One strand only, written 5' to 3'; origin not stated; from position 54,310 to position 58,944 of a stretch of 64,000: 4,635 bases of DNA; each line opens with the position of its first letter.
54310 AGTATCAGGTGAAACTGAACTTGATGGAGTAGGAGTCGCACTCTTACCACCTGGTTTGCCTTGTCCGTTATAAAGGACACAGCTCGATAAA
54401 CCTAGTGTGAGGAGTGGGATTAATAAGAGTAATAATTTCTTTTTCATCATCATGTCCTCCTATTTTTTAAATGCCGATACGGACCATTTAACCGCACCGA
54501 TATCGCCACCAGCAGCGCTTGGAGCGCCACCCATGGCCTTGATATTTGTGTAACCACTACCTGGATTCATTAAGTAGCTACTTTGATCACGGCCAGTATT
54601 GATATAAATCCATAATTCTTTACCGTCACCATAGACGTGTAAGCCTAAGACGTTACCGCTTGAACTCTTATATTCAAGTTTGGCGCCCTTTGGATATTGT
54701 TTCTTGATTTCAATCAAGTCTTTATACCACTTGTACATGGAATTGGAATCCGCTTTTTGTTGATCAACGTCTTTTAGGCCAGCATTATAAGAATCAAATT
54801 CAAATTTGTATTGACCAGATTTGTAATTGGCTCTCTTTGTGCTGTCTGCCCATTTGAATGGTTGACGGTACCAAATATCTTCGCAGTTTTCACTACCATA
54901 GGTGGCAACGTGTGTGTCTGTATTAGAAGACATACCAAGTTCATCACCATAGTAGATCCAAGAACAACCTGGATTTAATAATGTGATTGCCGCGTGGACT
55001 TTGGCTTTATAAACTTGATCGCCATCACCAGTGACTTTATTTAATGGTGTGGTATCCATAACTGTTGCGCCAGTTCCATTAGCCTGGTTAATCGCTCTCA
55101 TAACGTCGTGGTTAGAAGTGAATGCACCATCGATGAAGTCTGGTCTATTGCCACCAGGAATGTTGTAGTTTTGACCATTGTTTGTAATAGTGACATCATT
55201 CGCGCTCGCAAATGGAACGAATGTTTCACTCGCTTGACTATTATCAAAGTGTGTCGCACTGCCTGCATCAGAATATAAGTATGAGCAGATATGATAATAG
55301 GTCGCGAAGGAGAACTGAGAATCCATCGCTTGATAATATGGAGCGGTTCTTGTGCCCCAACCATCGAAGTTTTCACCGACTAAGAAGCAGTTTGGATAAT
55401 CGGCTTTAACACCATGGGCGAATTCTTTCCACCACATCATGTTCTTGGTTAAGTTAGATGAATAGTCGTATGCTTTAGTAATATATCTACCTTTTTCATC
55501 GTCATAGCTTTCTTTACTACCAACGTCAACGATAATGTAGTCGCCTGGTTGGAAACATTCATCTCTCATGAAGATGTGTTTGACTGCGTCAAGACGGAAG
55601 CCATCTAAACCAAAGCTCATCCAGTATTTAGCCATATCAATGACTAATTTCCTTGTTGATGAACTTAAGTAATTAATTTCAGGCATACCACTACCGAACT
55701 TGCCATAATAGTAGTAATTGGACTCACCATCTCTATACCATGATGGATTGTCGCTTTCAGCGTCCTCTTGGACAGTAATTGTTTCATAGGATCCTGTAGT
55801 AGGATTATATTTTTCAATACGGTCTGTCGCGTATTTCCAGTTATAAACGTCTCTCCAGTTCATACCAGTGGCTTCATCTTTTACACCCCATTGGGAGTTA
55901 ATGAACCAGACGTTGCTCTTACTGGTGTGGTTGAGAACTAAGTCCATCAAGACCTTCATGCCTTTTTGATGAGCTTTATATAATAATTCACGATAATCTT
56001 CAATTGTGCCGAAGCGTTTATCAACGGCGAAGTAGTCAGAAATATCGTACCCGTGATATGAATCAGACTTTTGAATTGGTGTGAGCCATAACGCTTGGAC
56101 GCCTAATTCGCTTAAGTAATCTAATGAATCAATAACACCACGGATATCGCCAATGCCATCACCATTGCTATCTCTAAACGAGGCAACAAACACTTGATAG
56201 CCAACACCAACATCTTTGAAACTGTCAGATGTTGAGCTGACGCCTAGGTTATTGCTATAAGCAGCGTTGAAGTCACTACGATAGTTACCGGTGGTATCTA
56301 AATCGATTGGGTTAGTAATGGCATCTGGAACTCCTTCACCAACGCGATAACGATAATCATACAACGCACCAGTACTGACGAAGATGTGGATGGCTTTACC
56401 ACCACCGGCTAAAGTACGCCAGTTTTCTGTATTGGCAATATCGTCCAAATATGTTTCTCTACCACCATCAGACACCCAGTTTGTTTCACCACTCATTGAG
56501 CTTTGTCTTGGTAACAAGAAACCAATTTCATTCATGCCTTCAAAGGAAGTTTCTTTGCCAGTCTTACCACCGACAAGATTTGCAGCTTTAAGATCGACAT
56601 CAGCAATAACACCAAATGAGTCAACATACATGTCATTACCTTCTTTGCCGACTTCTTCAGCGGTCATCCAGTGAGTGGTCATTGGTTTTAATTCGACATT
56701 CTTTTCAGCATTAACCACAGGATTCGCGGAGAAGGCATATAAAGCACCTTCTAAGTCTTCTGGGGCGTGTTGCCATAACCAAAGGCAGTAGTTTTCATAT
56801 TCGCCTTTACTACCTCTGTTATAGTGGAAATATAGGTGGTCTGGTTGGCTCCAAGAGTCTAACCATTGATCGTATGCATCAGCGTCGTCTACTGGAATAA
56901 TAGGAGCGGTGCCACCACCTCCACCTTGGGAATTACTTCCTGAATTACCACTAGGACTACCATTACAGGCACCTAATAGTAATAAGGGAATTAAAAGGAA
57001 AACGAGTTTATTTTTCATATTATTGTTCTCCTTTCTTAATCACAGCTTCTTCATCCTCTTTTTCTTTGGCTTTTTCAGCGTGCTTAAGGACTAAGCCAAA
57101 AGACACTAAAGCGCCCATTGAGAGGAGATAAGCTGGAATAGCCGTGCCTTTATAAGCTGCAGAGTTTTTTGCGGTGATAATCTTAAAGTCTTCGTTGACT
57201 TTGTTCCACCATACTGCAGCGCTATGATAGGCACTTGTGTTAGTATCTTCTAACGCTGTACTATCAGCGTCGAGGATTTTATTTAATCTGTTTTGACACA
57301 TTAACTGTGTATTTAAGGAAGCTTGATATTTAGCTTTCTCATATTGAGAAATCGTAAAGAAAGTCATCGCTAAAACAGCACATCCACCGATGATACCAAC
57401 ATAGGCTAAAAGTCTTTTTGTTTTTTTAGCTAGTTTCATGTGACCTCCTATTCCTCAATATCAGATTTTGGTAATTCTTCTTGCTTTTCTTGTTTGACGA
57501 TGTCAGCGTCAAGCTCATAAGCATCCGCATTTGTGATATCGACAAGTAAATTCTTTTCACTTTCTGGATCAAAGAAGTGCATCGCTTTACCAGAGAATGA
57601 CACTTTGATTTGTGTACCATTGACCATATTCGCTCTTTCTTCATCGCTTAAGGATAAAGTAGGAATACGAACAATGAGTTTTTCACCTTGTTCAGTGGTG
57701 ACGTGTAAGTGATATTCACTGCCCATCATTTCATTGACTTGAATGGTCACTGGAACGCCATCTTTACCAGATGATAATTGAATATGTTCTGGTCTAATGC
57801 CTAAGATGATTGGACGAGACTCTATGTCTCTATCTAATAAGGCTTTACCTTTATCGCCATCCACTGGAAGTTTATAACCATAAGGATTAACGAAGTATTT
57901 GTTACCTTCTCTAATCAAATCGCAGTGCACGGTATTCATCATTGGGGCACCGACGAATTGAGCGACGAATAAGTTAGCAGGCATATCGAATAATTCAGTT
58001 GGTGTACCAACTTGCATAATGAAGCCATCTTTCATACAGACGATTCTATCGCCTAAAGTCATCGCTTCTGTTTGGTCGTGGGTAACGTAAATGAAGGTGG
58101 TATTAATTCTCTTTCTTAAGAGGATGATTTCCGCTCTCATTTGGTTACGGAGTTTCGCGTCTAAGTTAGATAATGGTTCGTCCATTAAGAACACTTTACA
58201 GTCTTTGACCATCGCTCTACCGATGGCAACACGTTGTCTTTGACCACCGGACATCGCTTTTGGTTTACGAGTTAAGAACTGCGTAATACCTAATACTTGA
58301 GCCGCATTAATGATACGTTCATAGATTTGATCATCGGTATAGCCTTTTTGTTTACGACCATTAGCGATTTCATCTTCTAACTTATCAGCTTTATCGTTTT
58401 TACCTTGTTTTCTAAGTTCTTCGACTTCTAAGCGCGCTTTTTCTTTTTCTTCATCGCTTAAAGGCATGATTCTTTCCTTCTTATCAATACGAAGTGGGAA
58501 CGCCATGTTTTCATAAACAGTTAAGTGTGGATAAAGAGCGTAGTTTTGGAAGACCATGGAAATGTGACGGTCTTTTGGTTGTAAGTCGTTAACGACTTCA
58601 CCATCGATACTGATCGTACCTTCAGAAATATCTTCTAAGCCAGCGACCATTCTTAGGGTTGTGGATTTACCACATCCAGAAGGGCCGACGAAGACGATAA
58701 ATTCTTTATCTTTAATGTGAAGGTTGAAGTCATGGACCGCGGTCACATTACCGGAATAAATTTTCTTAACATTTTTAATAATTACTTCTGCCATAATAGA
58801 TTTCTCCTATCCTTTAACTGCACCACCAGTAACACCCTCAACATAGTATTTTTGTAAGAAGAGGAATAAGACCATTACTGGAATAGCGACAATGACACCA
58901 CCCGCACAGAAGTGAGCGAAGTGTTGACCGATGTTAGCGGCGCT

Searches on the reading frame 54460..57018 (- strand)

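Call 55: search_protein_families(library=ncbifam, proteins=[window:54460-57018:-], max_evalue=1e-30)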
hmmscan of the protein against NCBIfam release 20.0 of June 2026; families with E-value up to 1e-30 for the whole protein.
window:54460-57018:- (852 aa): 5 families
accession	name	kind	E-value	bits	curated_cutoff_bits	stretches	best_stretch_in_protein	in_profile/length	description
TIGR02456.1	treS_nterm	equivalog_domain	6.2e-57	193.3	678.35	1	271-487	6-207/539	maltose alpha-D-glucosyltransferase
NF051899.1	BetGalacBglAAgro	equivalog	2.3e-51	174.8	900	1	272-562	7-279/537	beta-galactosidase BglA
TIGR02403.1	trehalose_treC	equivalog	9.4e-49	166.5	799.05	1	272-490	6-205/544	alpha,alpha-phosphotrehalase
NF008183.0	PRK10933.1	subfamily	2.4e-42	145.4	535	1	268-483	8-206/551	alpha,alpha-phosphotrehalase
NF041090.1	Cyc-maltodext_AglB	equivalog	2e-33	115.9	540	1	290-480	62-209/470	cyclomaltodextrinase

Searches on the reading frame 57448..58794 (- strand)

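Call 55: search_protein_families(library=ncbifam, proteins=[window:57448-58794:-], max_evalue=1e-30)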
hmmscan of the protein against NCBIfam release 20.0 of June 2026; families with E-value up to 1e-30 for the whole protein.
window:57448-58794:- (448 aa): 48 families (the best 25 are shown)
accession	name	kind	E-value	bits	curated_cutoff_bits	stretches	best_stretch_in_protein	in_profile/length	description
NF008653.0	PRK11650.1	subfamily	3.1e-131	437.6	432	2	140-415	94-354/357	sn-glycerol-3-phosphate ABC transporter ATP-binding protein UgpC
NF008233.0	PRK11000.1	equivalog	1.8e-106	356.1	568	2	140-408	93-353/369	maltose/maltodextrin ABC transporter ATP-binding protein MalK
NF006987.0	PRK09452.1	equivalog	4.6e-88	295.5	482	2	140-371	107-337/378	spermidine/putrescine ABC transporter ATP-binding protein PotA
TIGR03265.1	PhnT2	equivalog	2.6e-85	286.8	457.7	1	140-408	94-352/353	putative 2-aminoethylphosphonate ABC transporter ATP-binding protein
NF040933.2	ABC_arch_GlcV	equivalog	1.1e-84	284.3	450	2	141-375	102-331/357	glucose ABC transporter ATP-binding protein GlcV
NF043075.1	MMSYN1_0197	equivalog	5.1e-84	282.1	550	2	141-376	93-317/341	spermidine/putrescine ABC transporter ATP-binding protein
TIGR01187.1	potA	subfamily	1.6e-82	277.2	355.6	1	140-377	60-297/325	polyamine ABC transporter ATP-binding protein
NF008513.0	PRK11432.1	equivalog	1.2e-79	267.7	496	1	139-387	95-332/351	ferric ABC transporter ATP-binding protein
TIGR03258.1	PhnT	equivalog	2.4e-70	237.3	499.15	1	138-368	96-324/359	2-aminoethylphosphonate ABC transport system ATP-binding subunit PhnT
TIGR00968.1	3a0106s01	subfamily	7.2e-70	235.2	342.75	1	140-283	90-233/237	sulfate ABC transporter ATP-binding protein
NF008621.0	PRK11607.1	equivalog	7.3e-70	235.7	613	1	139-348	108-312/377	putrescine ABC transporter ATP-binding subunit PotG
NF040840.2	tungstate_WtpC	equivalog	2.5e-69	234.2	440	1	141-408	91-347/347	tungstate ABC transporter ATP-binding protein WtpC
TIGR01186.1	proV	subfamily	1.4e-63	215.2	326.6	1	141-286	90-235/363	betaine/proline/choline family ABC transporter ATP-binding protein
NF008105.0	PRK10851.1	equivalog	7e-60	202.6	502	1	154-312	110-264/362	sulfate/thiosulfate ABC transporter ATP-binding protein CysA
TIGR03415.1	ABC_choXWV_ATP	equivalog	9.2e-55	186.1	483.75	1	139-282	123-266/382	choline ABC transporter ATP-binding protein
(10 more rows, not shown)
